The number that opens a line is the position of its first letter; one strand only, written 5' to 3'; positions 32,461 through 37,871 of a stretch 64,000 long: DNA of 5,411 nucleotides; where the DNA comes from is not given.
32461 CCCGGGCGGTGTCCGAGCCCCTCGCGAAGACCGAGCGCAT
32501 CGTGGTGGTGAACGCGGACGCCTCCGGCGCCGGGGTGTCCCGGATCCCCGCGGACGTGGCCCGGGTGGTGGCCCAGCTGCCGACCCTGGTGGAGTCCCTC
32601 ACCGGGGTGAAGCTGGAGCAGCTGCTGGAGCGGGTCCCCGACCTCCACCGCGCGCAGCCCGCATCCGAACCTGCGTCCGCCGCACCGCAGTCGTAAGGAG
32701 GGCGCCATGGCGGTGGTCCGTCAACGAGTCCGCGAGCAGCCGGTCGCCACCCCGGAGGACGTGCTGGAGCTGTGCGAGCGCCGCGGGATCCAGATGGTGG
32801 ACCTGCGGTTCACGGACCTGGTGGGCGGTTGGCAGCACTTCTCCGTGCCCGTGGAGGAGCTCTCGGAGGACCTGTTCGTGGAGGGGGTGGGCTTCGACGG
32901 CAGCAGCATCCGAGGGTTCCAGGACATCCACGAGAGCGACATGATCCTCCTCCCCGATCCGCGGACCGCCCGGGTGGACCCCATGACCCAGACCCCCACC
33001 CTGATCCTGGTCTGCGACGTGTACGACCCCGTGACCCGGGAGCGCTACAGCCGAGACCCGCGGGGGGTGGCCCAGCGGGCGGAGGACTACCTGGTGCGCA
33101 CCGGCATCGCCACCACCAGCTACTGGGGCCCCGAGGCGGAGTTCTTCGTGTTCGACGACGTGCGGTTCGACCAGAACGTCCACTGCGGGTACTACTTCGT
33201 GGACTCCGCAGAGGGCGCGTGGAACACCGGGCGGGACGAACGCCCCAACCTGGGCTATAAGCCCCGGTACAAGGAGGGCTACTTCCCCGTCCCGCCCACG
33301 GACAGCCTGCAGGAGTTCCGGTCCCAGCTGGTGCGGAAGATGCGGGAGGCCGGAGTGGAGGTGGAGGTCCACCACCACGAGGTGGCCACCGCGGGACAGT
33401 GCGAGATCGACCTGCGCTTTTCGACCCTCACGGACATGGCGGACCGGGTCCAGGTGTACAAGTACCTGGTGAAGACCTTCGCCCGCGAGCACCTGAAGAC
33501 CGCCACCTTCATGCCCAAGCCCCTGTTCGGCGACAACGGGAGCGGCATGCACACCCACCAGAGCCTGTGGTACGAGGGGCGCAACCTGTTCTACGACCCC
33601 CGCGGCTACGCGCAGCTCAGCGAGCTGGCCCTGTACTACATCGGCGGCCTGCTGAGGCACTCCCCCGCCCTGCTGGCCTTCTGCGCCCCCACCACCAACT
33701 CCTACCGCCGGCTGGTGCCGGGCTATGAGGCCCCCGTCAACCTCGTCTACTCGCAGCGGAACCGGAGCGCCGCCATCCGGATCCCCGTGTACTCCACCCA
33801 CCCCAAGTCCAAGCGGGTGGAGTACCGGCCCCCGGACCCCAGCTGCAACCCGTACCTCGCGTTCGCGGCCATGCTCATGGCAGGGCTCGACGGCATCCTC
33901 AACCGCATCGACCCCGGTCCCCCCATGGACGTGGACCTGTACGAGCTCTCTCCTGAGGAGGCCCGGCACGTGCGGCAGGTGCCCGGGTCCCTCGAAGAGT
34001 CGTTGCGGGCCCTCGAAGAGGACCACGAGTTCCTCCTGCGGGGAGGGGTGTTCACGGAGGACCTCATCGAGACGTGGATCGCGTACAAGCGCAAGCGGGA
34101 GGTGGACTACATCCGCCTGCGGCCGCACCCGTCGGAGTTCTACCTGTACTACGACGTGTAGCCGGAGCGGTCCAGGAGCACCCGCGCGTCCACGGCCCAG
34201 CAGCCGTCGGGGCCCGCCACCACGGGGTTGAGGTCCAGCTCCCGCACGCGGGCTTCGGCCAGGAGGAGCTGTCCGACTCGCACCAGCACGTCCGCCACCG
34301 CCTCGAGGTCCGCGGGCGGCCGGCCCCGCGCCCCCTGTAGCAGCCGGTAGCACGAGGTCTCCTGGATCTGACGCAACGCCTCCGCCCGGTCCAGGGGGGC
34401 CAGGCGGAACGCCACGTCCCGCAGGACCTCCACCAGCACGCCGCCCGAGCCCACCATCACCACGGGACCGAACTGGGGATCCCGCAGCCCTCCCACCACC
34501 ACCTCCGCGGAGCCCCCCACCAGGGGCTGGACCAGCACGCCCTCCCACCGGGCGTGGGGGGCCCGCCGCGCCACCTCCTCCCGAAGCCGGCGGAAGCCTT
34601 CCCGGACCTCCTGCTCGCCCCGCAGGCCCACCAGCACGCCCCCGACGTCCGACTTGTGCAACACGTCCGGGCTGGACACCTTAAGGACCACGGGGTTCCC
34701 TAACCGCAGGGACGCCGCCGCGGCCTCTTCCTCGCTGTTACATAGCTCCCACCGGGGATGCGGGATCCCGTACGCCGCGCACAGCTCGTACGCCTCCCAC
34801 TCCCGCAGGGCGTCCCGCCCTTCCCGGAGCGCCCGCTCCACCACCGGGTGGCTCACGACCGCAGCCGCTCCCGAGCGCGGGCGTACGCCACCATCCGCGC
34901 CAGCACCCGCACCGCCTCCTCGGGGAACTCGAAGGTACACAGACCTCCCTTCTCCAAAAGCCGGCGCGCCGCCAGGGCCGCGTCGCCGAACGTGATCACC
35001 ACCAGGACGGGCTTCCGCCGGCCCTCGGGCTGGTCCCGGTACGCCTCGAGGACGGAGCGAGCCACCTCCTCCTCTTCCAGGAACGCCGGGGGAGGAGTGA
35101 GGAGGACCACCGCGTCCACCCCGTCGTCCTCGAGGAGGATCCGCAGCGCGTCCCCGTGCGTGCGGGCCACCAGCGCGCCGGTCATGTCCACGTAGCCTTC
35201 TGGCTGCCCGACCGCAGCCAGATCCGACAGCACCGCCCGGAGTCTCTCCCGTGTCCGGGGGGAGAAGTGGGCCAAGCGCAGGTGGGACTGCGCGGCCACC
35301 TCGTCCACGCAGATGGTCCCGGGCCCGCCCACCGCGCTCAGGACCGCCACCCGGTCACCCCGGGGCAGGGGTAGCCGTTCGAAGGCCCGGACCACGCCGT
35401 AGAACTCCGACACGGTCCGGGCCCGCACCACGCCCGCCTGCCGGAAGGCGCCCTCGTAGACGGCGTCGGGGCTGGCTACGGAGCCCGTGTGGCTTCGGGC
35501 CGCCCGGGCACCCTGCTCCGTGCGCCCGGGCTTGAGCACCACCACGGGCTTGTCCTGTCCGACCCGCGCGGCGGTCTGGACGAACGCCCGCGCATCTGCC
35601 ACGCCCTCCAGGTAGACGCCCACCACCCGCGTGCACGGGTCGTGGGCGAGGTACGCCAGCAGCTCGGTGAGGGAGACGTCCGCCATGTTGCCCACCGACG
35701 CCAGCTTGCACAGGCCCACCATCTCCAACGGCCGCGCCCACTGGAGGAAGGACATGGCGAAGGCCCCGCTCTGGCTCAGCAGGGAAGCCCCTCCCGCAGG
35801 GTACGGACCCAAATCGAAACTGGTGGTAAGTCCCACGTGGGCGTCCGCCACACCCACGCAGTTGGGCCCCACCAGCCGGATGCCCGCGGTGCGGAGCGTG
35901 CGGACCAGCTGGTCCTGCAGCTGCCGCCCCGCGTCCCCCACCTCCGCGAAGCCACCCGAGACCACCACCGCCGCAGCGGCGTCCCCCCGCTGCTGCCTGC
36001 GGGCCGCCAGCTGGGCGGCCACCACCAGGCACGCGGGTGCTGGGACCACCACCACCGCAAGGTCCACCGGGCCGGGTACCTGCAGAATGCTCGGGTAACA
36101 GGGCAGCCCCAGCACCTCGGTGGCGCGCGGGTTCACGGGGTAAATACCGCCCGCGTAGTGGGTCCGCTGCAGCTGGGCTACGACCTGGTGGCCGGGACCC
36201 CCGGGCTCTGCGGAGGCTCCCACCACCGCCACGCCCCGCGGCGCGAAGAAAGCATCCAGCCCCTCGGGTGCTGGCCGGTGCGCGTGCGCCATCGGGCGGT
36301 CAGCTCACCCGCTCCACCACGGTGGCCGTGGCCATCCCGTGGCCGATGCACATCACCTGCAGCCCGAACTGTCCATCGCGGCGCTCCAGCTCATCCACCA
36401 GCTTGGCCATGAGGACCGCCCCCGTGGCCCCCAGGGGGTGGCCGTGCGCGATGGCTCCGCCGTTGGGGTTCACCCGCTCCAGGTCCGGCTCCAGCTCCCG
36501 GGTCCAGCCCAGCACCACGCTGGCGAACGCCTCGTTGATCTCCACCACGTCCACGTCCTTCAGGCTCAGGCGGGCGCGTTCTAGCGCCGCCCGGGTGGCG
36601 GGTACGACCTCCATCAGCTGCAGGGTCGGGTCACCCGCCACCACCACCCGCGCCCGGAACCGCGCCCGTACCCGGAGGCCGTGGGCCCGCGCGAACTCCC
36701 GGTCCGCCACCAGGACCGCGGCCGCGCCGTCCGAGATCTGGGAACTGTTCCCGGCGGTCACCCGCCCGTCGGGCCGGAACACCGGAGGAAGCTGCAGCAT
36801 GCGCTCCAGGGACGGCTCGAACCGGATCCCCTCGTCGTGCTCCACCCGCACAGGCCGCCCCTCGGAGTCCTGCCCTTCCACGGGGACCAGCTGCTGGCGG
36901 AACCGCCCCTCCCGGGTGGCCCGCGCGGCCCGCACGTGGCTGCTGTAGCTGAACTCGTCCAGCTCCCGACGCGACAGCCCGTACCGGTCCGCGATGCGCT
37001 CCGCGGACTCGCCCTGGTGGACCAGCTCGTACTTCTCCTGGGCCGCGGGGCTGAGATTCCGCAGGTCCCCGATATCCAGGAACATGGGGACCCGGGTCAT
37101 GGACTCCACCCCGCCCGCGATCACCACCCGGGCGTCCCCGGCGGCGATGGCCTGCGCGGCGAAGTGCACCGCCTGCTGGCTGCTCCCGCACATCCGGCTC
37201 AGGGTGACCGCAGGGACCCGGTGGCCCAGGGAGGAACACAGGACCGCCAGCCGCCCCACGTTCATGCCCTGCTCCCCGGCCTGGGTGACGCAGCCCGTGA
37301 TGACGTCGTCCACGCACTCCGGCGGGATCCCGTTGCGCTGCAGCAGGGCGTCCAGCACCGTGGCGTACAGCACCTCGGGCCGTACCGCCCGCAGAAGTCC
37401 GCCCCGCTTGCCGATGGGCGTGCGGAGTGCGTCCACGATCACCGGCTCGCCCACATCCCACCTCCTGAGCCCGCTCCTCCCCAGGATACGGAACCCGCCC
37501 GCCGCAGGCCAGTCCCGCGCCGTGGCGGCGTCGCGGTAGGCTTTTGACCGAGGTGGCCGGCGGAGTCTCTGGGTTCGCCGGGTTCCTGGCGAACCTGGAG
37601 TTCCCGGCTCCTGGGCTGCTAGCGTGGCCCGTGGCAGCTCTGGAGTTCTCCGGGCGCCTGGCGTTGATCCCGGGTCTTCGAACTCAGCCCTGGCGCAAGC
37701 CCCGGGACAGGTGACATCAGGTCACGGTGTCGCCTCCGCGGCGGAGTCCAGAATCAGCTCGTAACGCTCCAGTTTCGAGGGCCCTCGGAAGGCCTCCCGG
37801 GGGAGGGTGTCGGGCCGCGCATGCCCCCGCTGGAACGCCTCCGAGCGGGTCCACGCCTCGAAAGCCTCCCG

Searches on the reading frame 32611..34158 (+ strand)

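Call 48: search_protein_families(library=pfam, proteins=[window:32611-34158:+], max_evalue=0.00001)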
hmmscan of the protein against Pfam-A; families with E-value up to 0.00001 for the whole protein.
window:32611-34158:+ (516 aa): 2 families
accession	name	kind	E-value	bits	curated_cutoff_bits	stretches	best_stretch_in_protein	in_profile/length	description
PF00120.29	Gln-synt_C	-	5.6e-135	450.3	24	1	148-513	2-344/344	Glutamine synthetase, catalytic domain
PF03951.24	Gln-synt_N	-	4.4e-33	113.2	33.4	1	60-140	2-82/82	Glutamine synthetase, beta-Grasp domain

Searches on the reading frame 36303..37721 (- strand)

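Call 48: search_protein_families(library=pfam, proteins=[window:36303-37721:-], max_evalue=0.00001)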
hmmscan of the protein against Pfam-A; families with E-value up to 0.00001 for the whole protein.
window:36303-37721:- (473 aa): 4 families
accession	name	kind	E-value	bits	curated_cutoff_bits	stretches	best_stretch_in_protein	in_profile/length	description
PF00108.29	Thiolase_N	-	1.7e-70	237.8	26.4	1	94-341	2-259/260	Thiolase, N-terminal domain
PF02803.24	Thiolase_C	-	2.1e-37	127.9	27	1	350-471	2-123/123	Thiolase, C-terminal domain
PF00109.32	ketoacyl-synt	-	4.6e-09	36.7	20.8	1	151-226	150-222/252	Beta-ketoacyl synthase, N-terminal domain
PF22691.2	Thiolase_C_1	-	3.2e-06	27.4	28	0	365-406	13-54/144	Thiolase C-terminal domain-like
